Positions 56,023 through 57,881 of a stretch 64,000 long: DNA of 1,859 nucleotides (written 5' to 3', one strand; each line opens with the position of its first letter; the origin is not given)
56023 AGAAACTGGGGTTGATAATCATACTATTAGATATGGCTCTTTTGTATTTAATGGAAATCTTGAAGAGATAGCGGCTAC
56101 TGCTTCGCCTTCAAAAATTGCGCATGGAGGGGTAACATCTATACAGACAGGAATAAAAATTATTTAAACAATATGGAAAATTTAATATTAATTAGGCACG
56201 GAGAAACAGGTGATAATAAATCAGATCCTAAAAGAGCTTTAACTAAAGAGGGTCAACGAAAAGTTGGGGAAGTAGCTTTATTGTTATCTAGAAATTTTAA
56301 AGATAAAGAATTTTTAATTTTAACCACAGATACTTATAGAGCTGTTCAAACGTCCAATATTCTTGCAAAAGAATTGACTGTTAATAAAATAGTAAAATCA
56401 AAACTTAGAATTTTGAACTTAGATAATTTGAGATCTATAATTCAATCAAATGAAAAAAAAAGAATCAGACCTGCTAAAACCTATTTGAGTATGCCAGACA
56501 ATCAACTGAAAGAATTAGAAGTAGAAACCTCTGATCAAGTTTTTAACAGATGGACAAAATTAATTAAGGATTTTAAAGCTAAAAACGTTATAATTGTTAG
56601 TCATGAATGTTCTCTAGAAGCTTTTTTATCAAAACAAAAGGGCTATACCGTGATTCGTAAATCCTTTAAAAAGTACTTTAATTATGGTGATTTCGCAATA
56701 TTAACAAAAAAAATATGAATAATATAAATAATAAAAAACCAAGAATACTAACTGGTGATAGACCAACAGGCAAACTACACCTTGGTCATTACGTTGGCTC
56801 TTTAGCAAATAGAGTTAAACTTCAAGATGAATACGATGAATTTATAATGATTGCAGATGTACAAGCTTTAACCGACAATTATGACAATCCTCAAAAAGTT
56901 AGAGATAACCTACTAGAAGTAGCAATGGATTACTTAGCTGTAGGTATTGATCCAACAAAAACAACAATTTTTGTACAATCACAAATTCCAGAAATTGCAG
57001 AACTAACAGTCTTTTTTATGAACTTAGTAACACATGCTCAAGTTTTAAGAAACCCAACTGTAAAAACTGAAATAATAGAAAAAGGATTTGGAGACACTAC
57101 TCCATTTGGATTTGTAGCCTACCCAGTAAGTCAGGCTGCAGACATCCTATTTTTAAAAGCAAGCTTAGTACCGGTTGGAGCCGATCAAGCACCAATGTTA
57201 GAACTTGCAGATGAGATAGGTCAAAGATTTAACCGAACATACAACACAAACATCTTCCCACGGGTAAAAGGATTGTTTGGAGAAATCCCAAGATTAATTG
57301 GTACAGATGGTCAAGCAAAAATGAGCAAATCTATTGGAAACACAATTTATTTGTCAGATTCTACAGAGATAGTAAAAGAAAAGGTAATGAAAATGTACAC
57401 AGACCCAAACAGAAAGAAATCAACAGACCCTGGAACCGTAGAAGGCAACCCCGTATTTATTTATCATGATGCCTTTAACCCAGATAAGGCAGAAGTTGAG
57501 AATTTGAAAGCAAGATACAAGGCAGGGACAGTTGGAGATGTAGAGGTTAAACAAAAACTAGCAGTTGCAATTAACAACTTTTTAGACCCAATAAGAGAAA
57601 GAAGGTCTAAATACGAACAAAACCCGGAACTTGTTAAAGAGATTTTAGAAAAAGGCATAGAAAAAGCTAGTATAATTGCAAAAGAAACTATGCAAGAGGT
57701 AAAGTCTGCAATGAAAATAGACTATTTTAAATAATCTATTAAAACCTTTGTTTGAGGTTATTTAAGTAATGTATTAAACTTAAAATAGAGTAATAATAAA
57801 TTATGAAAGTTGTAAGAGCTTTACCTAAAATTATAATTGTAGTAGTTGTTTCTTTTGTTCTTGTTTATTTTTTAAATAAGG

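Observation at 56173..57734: Stand-alone histidine phosphatase translationally coupled to trpS, echoing the phosphatase domain inside valS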

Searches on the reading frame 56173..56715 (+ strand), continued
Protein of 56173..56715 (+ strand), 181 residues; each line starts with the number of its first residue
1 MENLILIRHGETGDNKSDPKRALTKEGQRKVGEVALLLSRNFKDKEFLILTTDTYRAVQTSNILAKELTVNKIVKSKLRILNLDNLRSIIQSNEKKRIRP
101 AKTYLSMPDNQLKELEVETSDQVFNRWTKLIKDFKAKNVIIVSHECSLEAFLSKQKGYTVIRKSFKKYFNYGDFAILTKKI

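Call 91: list_cluster_members(proteins=[window:56173-56715:+, window:54806-56164:+, window:23713-27162:-, window:56715-57731:+])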
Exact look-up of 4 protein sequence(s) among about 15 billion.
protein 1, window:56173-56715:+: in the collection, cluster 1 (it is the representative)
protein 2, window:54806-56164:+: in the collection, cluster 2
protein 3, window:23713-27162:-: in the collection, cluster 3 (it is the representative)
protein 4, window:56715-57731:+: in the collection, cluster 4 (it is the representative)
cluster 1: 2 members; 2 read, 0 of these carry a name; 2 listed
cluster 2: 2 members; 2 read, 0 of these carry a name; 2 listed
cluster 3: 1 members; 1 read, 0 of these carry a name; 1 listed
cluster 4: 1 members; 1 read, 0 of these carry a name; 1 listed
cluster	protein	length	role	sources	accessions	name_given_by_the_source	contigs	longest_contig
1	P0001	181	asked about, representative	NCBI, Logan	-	-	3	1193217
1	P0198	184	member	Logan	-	-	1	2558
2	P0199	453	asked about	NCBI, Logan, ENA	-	-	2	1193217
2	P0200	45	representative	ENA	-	-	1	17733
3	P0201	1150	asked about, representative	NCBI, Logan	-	-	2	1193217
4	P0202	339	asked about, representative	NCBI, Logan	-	-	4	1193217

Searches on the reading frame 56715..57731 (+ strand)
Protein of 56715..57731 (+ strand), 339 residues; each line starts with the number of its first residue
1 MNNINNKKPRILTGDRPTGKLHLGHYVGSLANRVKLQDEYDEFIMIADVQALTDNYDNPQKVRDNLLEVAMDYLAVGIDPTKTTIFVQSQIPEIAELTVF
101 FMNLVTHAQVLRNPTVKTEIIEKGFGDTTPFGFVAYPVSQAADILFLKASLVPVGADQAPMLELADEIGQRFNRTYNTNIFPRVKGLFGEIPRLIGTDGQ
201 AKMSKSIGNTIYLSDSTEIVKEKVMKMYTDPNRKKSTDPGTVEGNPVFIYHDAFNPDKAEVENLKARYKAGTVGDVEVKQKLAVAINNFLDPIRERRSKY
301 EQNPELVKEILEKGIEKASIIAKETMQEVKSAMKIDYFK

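Call 4: search_protein_families(library=pfam, proteins=[window:56715-57731:+], max_evalue=0.01)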
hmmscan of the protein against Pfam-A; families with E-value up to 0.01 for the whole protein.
window:56715-57731:+ (339 aa): 2 families
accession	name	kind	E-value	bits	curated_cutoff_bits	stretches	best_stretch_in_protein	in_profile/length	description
PF00579.31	tRNA-synt_1b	-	3.6e-65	220.6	21.1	1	6-290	3-291/292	tRNA synthetases class I (W and Y)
PF01921.24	tRNA-synt_1f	-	2e-05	24.1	27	0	194-240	274-323/360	tRNA synthetases class I (K)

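Call 8: search_protein_families(library=ncbifam, proteins=[window:56715-57731:+], max_evalue=0.01)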
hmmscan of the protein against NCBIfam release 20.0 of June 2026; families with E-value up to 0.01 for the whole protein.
window:56715-57731:+ (339 aa): 11 families
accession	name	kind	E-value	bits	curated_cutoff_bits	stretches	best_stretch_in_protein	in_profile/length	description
NF008922.0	PRK12283.1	equivalog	3.8e-87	292.8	572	2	8-177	3-172/400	tryptophan--tRNA ligase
TIGR00233.1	trpS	equivalog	4.5e-83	279.3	176.75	1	7-333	1-326/328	tryptophan--tRNA ligase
NF009207.0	PRK12556.1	equivalog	5.7e-57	193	479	1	8-335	3-331/332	tryptophan--tRNA ligase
NF008923.0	PRK12284.1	equivalog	2.4e-54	184.8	597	1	9-335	3-331/431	tryptophan--tRNA ligase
NF008927.0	PRK12285.1-4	equivalog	1.7e-34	119.5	478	1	6-303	71-365/385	tryptophan--tRNA ligase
NF008925.0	PRK12285.1-2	equivalog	5.6e-28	97.9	451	1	5-312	59-362/365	tryptophan--tRNA ligase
NF006330.0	PRK08560.1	equivalog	5.1e-25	88.2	220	1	6-306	30-337/342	tyrosine--tRNA ligase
NF008924.0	PRK12285.1-1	equivalog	6.5e-23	81.6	644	1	11-305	76-363/381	tryptophan--tRNA ligase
NF008926.0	PRK12285.1-3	equivalog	6.4e-14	51.7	320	1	6-173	63-229/429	tryptophan--tRNA ligase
TIGR00234.1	tyrS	equivalog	2.3e-10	40.2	113.8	1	5-232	31-273/406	tyrosine--tRNA ligase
NF008928.0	PRK12285.1-5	equivalog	8.2e-10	37.8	891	1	6-173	90-253/530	tryptophan--tRNA ligase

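Call 12: find_related_loci(query=window:56715-57731:+, collection=genome_contigs, flank=6000)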
Query window:56715-57731:+ (339 aa) in genome_contigs; peptide patterns used: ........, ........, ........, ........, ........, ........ (x = any residue, [..] = any of these).
600 stretches matched a pattern (row limit reached: there are more); 558 encode a relative of the query (tblastn E <= 1e-3); the best 80 are kept; 80 distinct loci.
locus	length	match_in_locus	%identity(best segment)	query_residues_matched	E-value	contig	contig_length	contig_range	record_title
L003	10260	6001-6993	65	6-338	1e-140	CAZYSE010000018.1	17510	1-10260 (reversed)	MAG TPA_asm: uncultured Candidatus Saccharibacteria bacterium isolate SRP286056_co1_293 genome assembly, contig: NODE_38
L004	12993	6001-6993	64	8-337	5e-140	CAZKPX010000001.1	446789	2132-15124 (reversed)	MAG TPA_asm: uncultured Candidatus Saccharibacteria bacterium isolate SRP344714_co2_351 genome assembly, contig: NODE_18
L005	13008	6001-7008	61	1-337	1e-139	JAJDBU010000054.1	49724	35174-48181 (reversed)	MAG: Nitrospirota bacterium isolate OFTM244 OFTM244_53, whole genome shotgun sequence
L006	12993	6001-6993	62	6-337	3e-138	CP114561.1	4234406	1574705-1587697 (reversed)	MAG: Candidatus Manganitrophus sp. isolate GAC4 chromosome, complete genome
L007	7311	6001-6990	62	6-337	1e-138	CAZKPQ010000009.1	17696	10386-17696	MAG TPA_asm: uncultured Gammaproteobacteria bacterium isolate SRP173033_co3_47 genome assembly, contig: NODE_3894_length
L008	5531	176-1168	62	6-337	3e-139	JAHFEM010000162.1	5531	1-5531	MAG: Nitrospirae bacterium isolate nzgw269 NODE_24090_length_5532_cov_2.608390, whole genome shotgun sequence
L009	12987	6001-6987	64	8-337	5e-138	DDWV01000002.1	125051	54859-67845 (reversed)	MAG TPA_asm: Candidatus Collierbacteria bacterium UBA2277 UBA2277_contig_4963, whole genome shotgun sequence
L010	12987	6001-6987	69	8-338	2e-148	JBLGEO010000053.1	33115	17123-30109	MAG: Candidatus Dojkabacteria bacterium isolate cluster3_bin.91 cluster3_bin.91_NODE_3799, whole genome shotgun sequence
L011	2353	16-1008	61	6-337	9e-145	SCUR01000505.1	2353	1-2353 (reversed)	MAG: Candidatus Manganitrophaceae bacterium isolate GW715_bin.13 GW715_bin.13-110630, whole genome shotgun sequence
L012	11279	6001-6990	61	4-335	1e-132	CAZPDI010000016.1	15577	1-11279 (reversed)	MAG TPA_asm: uncultured Candidatus Saccharibacteria bacterium isolate SRP296810_co1_14 genome assembly, contig: NODE_408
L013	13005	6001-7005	61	5-338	6e-132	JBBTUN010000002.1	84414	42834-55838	MAG: Patescibacteria group bacterium isolate H41-bin134_1 H41_bin134_1_000000000002, whole genome shotgun sequence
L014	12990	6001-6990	59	9-338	2e-131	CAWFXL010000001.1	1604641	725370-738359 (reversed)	MAG: uncultured bacterium isolate MFD06714.bin.2.5 genome assembly, contig: contig_10402, whole genome shotgun sequence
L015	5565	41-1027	60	8-337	2e-131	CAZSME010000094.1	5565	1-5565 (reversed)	MAG TPA_asm: uncultured Nitrospirota bacterium isolate binchicken_co341_26 genome assembly, contig: NODE_4733_length_556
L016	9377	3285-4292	60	4-338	3e-131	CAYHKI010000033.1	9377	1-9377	MAG TPA_asm: uncultured Gammaproteobacteria bacterium isolate ERP119705_co13_618 genome assembly, contig: NODE_9178_leng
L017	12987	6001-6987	60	11-338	6e-131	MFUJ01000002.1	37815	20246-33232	MAG: Candidatus Nomurabacteria bacterium RIFCSPHIGHO2_12_FULL_37_29 rifcsphigho2_12_scaffold_1173, whole genome shotgun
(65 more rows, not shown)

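Call 77: search_protein_families(library=pfam, proteins=[L016:1092-1490:+, L016:1607-2566:+, L016:2566-3183:+], max_evalue=0.1)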
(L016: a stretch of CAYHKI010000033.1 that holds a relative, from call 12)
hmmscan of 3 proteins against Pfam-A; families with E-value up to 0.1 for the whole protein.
L016:1092-1490:+ (133 aa): 3 families
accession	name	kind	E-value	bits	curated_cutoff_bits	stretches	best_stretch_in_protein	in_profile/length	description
PF01371.25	Trp_repressor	-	1.6e-18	67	27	1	55-128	2-76/88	Trp repressor protein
PF13384.12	HTH_23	-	0.0033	17.7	24.6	1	89-120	5-36/50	Homeodomain-like domain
PF02796.21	HTH_7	-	0.028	15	23.8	1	93-118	13-38/45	Helix-turn-helix domain of resolvase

L016:1607-2566:+ (320 aa): 0 families

L016:2566-3183:+ (206 aa): 1 family
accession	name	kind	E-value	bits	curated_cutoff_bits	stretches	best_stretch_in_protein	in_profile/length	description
PF00300.27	His_Phos_1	-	0.0004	20.6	21.7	1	52-166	42-154/194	Histidine phosphatase superfamily (branch 1)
